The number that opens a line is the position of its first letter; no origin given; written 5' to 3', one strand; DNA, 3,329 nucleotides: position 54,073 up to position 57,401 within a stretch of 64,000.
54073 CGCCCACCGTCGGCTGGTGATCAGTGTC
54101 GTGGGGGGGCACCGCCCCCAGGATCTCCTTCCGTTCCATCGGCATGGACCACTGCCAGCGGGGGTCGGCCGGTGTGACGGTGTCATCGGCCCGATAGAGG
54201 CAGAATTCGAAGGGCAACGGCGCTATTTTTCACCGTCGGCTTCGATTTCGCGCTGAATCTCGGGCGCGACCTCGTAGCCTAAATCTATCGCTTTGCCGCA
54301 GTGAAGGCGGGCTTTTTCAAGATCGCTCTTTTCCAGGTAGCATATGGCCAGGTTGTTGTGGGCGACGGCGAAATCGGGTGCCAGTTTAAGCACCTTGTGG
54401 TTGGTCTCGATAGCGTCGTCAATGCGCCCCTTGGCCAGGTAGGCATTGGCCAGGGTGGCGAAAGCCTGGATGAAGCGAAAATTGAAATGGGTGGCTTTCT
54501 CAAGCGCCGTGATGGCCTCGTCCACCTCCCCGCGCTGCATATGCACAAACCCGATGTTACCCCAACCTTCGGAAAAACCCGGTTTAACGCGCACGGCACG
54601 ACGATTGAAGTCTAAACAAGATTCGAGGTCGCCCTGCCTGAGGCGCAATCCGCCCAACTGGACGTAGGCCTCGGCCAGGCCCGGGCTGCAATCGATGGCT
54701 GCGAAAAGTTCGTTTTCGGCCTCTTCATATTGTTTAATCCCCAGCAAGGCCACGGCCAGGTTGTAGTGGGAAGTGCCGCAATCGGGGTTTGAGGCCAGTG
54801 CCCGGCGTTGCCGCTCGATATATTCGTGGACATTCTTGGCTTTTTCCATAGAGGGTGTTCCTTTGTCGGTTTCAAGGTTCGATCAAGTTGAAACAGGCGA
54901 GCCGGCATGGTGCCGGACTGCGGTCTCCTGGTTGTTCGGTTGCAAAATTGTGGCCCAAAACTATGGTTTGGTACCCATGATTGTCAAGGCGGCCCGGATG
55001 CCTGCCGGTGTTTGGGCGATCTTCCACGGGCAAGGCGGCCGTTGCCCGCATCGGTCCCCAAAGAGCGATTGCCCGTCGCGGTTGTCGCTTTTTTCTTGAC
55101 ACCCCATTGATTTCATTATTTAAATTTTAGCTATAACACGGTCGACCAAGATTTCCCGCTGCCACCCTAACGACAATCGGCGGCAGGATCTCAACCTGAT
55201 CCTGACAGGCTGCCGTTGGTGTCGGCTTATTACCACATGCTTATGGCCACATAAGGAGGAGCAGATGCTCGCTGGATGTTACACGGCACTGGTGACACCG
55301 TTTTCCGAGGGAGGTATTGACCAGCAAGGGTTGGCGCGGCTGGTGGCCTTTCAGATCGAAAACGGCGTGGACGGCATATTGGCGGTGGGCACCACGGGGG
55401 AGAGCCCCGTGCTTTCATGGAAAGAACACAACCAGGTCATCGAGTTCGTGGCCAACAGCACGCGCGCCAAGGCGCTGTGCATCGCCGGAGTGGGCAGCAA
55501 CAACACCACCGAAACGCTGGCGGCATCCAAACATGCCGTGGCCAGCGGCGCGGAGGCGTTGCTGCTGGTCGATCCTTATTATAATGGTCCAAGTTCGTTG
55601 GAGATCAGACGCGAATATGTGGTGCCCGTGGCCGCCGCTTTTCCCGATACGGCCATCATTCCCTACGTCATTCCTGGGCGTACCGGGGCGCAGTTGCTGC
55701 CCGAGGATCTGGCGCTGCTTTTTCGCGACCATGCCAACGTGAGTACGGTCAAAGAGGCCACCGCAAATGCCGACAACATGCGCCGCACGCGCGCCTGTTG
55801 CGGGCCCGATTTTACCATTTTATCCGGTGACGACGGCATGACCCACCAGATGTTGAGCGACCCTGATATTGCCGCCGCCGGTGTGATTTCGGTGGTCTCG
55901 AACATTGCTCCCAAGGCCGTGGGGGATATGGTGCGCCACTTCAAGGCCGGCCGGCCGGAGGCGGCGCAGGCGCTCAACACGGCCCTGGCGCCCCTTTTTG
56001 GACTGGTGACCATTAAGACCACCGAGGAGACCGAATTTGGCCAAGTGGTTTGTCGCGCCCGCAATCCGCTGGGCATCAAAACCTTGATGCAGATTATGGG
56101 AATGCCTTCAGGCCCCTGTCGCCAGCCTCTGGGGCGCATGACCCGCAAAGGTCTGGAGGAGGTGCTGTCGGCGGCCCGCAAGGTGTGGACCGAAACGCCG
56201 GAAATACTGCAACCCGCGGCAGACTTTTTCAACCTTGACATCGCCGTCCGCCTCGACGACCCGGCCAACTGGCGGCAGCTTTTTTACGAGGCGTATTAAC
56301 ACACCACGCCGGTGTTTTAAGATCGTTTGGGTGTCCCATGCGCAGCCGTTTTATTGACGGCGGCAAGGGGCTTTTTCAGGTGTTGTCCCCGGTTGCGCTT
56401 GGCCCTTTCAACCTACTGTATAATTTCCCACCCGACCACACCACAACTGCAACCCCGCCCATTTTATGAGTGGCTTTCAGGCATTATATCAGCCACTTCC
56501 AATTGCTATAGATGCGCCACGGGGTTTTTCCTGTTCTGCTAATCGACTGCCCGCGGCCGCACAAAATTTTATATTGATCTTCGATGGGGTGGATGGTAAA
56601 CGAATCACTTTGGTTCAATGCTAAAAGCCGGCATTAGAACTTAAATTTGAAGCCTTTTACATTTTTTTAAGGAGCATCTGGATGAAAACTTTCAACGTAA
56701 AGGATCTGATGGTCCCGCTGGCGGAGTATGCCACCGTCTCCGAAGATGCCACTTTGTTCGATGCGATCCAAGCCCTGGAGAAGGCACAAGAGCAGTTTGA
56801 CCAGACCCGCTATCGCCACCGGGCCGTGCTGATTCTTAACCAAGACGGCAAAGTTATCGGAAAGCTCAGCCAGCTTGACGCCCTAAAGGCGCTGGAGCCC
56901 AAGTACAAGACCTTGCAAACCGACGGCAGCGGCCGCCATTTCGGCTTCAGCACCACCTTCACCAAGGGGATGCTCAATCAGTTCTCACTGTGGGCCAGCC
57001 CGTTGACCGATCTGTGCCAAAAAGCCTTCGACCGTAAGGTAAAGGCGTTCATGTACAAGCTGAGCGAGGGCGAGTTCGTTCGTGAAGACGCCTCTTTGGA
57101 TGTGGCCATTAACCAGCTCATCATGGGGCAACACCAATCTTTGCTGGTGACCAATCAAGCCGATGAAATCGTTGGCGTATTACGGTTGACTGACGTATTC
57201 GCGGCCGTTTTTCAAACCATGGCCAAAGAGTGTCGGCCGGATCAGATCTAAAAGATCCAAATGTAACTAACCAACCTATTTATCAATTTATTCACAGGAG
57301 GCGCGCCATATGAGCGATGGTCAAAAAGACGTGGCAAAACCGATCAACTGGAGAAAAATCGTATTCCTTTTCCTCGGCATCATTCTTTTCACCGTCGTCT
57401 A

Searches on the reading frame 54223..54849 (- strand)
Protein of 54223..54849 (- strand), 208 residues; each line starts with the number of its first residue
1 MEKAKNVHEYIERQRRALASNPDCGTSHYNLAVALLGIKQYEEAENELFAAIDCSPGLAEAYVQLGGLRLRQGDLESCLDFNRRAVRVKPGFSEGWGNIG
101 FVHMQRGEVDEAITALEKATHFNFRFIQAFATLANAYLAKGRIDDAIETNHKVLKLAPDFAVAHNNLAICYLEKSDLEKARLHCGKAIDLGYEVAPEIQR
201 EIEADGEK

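Call 26: search_protein_families(library=pfam, proteins=[window:54223-54849:-], max_evalue=0.00001)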
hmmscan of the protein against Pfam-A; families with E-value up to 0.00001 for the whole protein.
window:54223-54849:- (208 aa): 17 families
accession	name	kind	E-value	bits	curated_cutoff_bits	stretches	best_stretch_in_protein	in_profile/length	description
PF00515.34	TPR_1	-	4.4e-29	99.5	27.8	0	128-160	2-34/34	Tetratricopeptide repeat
PF07719.23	TPR_2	-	2e-22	77.8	27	0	94-119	2-27/34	Tetratricopeptide repeat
PF13431.12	TPR_17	-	7e-22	76.3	24.4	0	152-181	4-33/34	Tetratricopeptide repeat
PF13432.12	TPR_16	-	4.7e-20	72.1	32.7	1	133-186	3-56/65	Tetratricopeptide repeat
PF14559.12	TPR_19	-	2.3e-18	66.7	25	1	138-181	2-45/68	Tetratricopeptide repeat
PF13181.12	TPR_8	-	1.1e-17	63.1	25.7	0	128-159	2-33/34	Tetratricopeptide repeat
PF13424.12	TPR_12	-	1.2e-16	61.1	30.1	0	132-189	8-73/77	Tetratricopeptide repeat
PF13414.12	TPR_11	-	1.9e-16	59.9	26.8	1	134-173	1-40/42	TPR repeat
PF13428.12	TPR_14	-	4.5e-11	42.7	23.5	0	129-168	3-42/44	Tetratricopeptide repeat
PF17874.7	TPR_MalT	-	1.4e-09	38.1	45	1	109-199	63-160/336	MalT-like TPR region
PF25063.1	ARM_TT21_C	-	5.4e-08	33.4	35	1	3-161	33-198/209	Tetratricopeptide repeat protein 21 C-terminal ARM domain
PF13176.12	TPR_7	-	6.6e-08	32.5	27.9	0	133-159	5-31/36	Tetratricopeptide repeat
PF13371.12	TPR_9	-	2.5e-07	31.1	35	0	70-119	6-55/73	Tetratricopeptide repeat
PF13174.12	TPR_6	-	3.8e-07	30.8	26.3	0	133-159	6-32/33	Tetratricopeptide repeat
PF13374.12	TPR_10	-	1.6e-06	28.4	27.5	0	98-119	7-28/42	Tetratricopeptide repeat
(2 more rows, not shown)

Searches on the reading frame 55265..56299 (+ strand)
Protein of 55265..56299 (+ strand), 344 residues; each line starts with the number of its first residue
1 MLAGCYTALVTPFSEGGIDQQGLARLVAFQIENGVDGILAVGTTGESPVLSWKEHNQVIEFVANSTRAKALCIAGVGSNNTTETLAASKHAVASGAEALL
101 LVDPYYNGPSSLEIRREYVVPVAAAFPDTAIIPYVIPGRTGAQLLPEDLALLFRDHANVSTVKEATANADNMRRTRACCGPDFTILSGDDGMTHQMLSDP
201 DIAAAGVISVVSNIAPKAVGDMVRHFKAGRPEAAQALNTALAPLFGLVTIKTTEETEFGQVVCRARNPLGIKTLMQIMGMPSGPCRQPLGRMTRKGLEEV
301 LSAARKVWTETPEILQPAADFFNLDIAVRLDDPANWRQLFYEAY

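Call 26: search_protein_families(library=pfam, proteins=[window:55265-56299:+], max_evalue=0.00001)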
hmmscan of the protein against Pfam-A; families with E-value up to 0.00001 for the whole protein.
window:55265-56299:+ (344 aa): 1 family
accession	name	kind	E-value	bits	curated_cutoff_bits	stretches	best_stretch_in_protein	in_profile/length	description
PF00701.28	DHDPS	-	2e-67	227.4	22.1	1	2-303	2-285/289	Dihydrodipicolinate synthetase family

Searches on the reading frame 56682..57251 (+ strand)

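Call 26: search_protein_families(library=pfam, proteins=[window:56682-57251:+], max_evalue=0.00001)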
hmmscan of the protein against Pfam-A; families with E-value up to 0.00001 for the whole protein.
window:56682-57251:+ (189 aa): 1 family
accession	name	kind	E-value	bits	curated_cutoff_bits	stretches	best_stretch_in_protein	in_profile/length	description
PF00571.33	CBS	-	1.2e-13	51.6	24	1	6-71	1-55/57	CBS domain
